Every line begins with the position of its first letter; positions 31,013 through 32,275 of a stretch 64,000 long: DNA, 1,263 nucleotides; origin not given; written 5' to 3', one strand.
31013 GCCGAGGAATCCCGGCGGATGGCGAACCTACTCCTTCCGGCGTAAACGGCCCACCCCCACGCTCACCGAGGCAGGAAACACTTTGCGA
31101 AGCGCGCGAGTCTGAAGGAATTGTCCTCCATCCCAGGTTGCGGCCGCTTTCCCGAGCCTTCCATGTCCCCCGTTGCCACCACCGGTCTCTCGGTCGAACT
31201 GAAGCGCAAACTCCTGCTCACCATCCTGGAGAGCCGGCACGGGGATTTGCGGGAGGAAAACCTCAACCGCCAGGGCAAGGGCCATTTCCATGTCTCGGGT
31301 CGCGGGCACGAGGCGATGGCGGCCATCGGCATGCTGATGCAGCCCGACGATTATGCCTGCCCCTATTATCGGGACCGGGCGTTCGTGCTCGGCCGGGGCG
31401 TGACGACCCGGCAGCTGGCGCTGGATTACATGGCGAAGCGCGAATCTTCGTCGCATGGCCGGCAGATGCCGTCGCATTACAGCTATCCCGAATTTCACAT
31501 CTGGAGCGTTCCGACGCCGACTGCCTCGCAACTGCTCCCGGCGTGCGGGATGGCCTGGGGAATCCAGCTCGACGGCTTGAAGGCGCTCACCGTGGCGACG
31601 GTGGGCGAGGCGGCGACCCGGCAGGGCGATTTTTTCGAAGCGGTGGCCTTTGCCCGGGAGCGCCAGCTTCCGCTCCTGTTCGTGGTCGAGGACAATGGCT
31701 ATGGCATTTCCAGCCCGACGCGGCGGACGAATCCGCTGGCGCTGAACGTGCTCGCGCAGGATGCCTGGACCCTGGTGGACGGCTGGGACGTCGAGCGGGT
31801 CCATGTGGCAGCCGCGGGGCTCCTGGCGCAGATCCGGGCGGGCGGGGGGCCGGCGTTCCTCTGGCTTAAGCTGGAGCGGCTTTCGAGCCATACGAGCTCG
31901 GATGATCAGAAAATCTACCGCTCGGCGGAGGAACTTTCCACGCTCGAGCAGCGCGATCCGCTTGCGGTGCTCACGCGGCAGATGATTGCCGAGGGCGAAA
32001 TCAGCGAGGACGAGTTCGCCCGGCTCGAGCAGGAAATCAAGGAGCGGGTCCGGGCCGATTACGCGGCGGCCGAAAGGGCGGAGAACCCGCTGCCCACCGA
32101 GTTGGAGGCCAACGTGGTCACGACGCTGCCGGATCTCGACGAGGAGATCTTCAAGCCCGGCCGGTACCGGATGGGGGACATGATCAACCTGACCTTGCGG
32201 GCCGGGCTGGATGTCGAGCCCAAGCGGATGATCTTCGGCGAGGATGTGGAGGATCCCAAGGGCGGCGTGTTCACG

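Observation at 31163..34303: Complete 2-oxoacid dehydrogenase E1-alpha/E1-beta/lipoyl/E2-core fusion in one polypeptide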

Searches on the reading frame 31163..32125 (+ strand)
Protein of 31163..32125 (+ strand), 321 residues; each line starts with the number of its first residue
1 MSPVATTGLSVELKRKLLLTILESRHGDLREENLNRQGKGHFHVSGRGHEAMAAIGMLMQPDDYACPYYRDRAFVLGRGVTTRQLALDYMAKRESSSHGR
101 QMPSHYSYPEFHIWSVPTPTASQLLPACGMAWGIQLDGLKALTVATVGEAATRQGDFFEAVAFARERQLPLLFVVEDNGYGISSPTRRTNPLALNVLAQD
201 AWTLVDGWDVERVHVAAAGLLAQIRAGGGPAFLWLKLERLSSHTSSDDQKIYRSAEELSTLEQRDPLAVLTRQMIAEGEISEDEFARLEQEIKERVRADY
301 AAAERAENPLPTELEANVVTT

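Call 18: search_solved_structures(query=window:31163-32125:+, max_evalue=0.001, show_alignments=3)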
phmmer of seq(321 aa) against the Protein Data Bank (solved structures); distinct sequences matched with E-value up to 0.001: 28.
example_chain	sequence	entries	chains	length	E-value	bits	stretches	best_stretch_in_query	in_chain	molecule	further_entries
1um9_A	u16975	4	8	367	1.6e-37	132.5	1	12-313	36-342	2-oxo acid dehydrogenase alpha subunit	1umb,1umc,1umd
1w85_A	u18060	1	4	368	5.8e-29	104.4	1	9-306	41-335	PYRUVATE DEHYDROGENASE E1 COMPONENT, ALPHA SUBUNIT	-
3duf_A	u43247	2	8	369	5.8e-29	104.4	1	9-306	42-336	Pyruvate dehydrogenase E1 component subunit alpha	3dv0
3dva_A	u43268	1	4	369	2.9e-28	102.1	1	9-306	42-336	Pyruvate dehydrogenase E1 component subunit alpha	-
1w88_A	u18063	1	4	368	7.5e-28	100.8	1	9-306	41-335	PYRUVATE DEHYDROGENASE E1 COMPONENT, ALPHA SUBUNIT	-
1qs0_A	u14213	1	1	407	2.6e-25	92.4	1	12-304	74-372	2-OXOISOVALERATE DEHYDROGENASE ALPHA-SUBUNIT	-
2bp7_A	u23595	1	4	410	2.7e-25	92.4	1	13-304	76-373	2-OXOISOVALERATE DEHYDROGENASE ALPHA SUBUNIT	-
1dtw_A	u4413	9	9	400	1.2e-24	90.3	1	20-317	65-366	BRANCHED-CHAIN ALPHA-KETO ACID DEHYDROGENASE ALPHA SUBUNIT | 2-OXOISOVALERATE DEHYDROGENASE ALPHA SUBUNIT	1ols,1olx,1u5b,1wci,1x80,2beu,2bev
2bff_A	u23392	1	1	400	1.6e-24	89.8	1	20-317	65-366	2-OXOISOVALERATE DEHYDROGENASE ALPHA SUBUNIT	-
1x7y_A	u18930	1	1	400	1.6e-24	89.8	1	20-317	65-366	2-oxoisovalerate dehydrogenase alpha subunit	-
1x7z_A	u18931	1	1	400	2.2e-24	89.4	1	20-317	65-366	2-oxoisovalerate dehydrogenase alpha subunit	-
1x7w_A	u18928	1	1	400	2.2e-24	89.4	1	20-317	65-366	2-oxoisovalerate dehydrogenase alpha subunit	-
1x7x_A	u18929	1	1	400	2.2e-24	89.4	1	20-317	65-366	2-oxoisovalerate dehydrogenase alpha subunit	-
2j9f_A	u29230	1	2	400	5.9e-24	88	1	20-317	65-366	2-OXOISOVALERATE DEHYDROGENASE ALPHA SUBUNIT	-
1olu_A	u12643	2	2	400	2.6e-23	85.9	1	20-317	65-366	2-OXOISOVALERATE DEHYDROGENASE ALPHA SUBUNIT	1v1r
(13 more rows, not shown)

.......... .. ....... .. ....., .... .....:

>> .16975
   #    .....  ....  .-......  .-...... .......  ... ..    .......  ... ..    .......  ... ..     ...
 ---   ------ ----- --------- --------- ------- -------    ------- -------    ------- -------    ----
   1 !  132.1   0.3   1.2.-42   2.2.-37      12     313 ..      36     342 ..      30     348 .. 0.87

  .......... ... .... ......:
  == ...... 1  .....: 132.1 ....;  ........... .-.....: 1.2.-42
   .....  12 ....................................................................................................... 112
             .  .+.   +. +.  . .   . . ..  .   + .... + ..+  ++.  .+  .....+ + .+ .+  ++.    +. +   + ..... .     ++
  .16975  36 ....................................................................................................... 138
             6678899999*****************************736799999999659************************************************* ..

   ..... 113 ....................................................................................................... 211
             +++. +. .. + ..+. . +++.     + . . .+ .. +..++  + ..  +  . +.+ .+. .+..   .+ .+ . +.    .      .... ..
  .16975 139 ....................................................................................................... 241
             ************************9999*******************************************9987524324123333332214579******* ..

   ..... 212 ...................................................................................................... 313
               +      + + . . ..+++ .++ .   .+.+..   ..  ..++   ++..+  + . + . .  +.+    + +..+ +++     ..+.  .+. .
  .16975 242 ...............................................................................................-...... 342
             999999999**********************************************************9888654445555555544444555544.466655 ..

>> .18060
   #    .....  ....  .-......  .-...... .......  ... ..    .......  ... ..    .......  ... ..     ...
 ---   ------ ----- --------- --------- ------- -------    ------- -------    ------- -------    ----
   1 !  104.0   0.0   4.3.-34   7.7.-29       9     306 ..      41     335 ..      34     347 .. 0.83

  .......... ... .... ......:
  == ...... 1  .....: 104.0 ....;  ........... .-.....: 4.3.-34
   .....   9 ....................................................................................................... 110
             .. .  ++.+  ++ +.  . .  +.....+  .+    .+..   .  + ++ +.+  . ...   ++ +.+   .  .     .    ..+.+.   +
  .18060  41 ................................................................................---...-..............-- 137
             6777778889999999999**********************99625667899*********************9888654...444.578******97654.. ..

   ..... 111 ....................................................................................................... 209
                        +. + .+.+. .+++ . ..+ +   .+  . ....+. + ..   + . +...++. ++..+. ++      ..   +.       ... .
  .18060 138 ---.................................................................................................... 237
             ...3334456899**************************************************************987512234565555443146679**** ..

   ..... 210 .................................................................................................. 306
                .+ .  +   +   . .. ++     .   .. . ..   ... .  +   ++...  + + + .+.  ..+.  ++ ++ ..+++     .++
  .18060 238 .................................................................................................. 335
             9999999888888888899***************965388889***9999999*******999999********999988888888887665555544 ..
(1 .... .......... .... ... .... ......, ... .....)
